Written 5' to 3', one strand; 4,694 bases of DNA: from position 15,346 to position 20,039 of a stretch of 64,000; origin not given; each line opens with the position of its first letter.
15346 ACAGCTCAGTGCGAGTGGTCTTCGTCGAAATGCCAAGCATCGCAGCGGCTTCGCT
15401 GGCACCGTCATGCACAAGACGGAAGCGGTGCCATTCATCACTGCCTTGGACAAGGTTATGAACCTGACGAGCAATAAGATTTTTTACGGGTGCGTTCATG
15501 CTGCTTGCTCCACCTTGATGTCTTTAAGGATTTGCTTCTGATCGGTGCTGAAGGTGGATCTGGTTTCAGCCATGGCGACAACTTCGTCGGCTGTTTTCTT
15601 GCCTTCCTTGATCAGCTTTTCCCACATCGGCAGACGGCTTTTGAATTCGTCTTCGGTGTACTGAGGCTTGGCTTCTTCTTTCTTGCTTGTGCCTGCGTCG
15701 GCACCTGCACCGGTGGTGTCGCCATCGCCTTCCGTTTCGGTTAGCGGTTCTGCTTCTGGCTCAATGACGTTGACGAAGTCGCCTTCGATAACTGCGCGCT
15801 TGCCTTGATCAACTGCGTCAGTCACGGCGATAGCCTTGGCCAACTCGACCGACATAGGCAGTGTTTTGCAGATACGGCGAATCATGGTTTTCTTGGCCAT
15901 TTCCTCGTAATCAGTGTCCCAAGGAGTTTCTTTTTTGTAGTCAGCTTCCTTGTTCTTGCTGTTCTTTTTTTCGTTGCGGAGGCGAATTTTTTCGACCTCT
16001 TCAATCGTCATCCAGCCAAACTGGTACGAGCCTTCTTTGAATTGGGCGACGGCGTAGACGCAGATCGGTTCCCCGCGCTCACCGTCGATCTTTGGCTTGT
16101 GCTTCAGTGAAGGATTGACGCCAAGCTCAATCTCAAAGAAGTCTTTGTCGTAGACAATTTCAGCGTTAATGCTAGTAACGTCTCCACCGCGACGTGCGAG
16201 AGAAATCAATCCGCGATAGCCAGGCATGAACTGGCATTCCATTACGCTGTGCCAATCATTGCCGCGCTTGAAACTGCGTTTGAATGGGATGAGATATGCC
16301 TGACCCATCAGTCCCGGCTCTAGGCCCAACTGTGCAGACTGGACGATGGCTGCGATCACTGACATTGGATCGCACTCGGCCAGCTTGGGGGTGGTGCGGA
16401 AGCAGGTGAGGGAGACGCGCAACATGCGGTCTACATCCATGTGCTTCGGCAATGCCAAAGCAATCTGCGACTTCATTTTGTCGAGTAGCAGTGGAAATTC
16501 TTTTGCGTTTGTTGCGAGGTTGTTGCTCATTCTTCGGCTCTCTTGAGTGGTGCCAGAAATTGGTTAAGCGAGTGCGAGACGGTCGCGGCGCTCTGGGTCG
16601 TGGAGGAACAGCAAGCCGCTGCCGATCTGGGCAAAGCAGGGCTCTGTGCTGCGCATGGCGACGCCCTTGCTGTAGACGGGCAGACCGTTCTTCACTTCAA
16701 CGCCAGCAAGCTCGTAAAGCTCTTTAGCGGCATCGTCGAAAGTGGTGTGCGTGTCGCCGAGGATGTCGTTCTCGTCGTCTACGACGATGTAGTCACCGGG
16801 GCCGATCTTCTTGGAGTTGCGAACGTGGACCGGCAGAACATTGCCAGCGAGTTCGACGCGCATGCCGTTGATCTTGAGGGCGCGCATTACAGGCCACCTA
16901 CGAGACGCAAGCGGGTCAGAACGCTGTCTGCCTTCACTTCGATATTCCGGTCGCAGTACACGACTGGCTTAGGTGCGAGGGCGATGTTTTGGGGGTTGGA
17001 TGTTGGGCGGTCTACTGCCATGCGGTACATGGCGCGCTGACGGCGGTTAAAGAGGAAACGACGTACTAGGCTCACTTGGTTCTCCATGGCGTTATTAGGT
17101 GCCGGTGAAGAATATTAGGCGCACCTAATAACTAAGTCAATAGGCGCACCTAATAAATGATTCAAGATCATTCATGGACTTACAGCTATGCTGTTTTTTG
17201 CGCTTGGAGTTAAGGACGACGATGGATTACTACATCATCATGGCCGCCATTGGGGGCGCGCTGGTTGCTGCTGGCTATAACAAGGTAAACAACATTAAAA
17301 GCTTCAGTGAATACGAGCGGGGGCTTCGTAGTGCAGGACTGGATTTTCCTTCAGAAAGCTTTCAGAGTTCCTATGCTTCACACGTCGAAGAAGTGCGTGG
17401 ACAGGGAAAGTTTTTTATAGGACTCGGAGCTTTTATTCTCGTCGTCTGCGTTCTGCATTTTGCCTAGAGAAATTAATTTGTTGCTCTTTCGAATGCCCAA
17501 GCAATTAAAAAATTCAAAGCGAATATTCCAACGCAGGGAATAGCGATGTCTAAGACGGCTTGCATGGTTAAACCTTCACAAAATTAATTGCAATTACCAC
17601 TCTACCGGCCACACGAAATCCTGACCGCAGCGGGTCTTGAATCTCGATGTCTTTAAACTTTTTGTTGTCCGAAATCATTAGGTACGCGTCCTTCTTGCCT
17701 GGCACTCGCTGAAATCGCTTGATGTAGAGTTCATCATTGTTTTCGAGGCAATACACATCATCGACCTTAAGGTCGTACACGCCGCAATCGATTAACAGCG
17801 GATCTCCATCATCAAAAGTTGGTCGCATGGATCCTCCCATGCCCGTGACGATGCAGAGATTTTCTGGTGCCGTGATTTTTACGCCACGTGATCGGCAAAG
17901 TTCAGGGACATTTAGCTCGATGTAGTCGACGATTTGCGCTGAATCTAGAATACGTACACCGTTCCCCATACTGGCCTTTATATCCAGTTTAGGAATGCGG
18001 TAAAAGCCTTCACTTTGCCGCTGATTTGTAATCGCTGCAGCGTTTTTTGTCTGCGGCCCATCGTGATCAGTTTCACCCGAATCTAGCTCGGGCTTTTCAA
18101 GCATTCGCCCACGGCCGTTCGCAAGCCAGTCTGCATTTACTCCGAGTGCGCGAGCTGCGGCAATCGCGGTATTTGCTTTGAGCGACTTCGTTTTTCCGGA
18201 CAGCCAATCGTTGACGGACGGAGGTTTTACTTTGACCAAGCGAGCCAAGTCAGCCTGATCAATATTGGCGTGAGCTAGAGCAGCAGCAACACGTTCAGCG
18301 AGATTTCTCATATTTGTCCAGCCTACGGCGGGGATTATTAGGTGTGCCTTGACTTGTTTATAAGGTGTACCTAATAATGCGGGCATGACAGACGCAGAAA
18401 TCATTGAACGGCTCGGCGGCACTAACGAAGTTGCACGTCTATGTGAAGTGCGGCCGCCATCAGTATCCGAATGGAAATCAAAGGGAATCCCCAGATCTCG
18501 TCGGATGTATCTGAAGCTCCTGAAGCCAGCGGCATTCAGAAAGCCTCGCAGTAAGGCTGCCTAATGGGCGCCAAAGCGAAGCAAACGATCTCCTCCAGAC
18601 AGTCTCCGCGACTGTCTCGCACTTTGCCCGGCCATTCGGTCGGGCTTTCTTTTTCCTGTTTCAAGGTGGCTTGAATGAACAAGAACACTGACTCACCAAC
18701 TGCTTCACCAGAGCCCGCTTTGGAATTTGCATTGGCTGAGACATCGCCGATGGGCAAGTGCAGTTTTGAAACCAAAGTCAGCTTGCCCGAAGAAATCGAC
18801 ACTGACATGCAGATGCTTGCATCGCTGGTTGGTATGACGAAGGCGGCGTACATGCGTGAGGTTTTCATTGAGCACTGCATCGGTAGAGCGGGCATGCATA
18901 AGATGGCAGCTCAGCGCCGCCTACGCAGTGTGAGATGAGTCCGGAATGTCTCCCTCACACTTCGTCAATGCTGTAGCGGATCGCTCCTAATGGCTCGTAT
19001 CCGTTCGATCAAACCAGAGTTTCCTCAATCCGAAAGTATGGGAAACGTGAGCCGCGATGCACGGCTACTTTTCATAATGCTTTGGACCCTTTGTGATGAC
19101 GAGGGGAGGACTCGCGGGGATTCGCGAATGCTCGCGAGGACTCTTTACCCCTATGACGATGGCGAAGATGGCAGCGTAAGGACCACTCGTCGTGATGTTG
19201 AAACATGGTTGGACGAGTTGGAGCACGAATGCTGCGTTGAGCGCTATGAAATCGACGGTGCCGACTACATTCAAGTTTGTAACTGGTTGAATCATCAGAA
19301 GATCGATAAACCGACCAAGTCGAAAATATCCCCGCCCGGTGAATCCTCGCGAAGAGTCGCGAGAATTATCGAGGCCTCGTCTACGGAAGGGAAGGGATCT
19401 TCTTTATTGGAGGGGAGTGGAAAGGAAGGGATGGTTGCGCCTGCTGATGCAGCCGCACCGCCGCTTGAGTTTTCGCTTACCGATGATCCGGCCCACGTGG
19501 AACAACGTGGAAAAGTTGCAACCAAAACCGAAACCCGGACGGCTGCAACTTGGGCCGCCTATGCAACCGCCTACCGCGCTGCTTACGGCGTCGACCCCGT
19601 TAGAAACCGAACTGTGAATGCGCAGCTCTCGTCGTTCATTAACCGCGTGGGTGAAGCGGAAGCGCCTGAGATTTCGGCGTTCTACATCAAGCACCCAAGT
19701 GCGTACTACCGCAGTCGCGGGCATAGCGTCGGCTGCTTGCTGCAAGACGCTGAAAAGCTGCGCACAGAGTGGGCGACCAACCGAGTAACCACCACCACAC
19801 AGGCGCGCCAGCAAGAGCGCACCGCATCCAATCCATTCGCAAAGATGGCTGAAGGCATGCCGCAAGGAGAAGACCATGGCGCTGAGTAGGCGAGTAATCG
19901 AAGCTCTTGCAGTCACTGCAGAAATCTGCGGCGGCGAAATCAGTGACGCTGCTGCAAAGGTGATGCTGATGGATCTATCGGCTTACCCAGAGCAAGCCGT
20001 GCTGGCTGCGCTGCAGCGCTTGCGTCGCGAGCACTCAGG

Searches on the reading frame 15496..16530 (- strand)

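Call 57: search_protein_families(library=phrogs, proteins=[window:15496-16530:-], max_evalue=0.00001)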
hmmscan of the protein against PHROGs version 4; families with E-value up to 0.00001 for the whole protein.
window:15496-16530:- (344 aa): 2 families
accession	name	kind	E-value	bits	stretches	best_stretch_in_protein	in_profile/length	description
phrog_148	-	DNA, RNA and nucleotide metabolism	7.4e-85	286.8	1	6-338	23-332/387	RecT-like ssDNA annealing protein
phrog_34786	-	unknown function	1.3e-23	84.3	1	15-85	34-105/116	-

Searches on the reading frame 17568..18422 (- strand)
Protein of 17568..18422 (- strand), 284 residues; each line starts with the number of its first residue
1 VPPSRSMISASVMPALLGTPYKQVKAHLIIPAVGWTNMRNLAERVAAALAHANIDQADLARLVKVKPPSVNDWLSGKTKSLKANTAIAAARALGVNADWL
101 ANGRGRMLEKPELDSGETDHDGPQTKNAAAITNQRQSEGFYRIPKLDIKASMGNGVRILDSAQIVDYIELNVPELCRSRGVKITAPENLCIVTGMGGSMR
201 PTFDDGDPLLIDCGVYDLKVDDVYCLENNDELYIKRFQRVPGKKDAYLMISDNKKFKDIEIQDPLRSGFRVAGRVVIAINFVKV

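Call 57: search_protein_families(library=phrogs, proteins=[window:17568-18422:-], max_evalue=0.00001)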
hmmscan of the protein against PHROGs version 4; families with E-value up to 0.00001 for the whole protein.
window:17568-18422:- (284 aa): 8 families
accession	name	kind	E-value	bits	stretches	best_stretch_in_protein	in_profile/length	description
phrog_4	-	transcription regulation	2e-42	146.6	1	38-280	130-337/400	transcriptional repressor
phrog_6201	-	transcription regulation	5.1e-18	66.1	1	183-280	22-116/121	CI-like repressor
phrog_2328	-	transcription regulation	2.6e-14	54.1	1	38-118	13-88/128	transcriptional repressor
phrog_8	-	transcription regulation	1.8e-11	45.1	1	39-130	160-235/346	transcriptional regulator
phrog_3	-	transcription regulation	2.2e-07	32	1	34-110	82-155/430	transcriptional repressor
phrog_2967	-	transcription regulation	3.4e-07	31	1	37-117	7-78/225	transcriptional regulator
phrog_18068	-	unknown function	1.7e-06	29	1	54-109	28-80/184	-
phrog_1468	-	transcription regulation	5.8e-06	26.8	0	39-98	6-63/67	transcriptional repressor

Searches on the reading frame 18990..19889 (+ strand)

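Call 57: search_protein_families(library=phrogs, proteins=[window:18990-19889:+], max_evalue=0.00001)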
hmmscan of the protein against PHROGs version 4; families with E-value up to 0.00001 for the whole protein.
window:18990-19889:+ (299 aa): 9 families
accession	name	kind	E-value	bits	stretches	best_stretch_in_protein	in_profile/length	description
phrog_2149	-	DNA, RNA and nucleotide metabolism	1.2e-30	108.3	1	2-192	1-190/289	replication initiation protein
phrog_1408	-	DNA, RNA and nucleotide metabolism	4.7e-30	106.1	1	1-191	1-166/302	replication initiation protein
phrog_16167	-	DNA, RNA and nucleotide metabolism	4.7e-26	93.3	1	1-118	1-108/315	replication initiation protein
phrog_11527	-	unknown function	4e-25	90.1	1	182-284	210-312/333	-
phrog_12556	-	DNA, RNA and nucleotide metabolism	2.6e-16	61.1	1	1-108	1-98/347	replication initiation protein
phrog_17247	-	unknown function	4.4e-14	53.5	1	1-116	1-107/295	-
phrog_5718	-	DNA, RNA and nucleotide metabolism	1.1e-13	52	1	1-127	1-123/394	HNH endonuclease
phrog_5810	-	DNA, RNA and nucleotide metabolism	1.8e-10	41.9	1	24-118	16-107/268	replication initiation protein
phrog_391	-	DNA, RNA and nucleotide metabolism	6.6e-06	27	0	183-289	210-295/298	replication initiation O-like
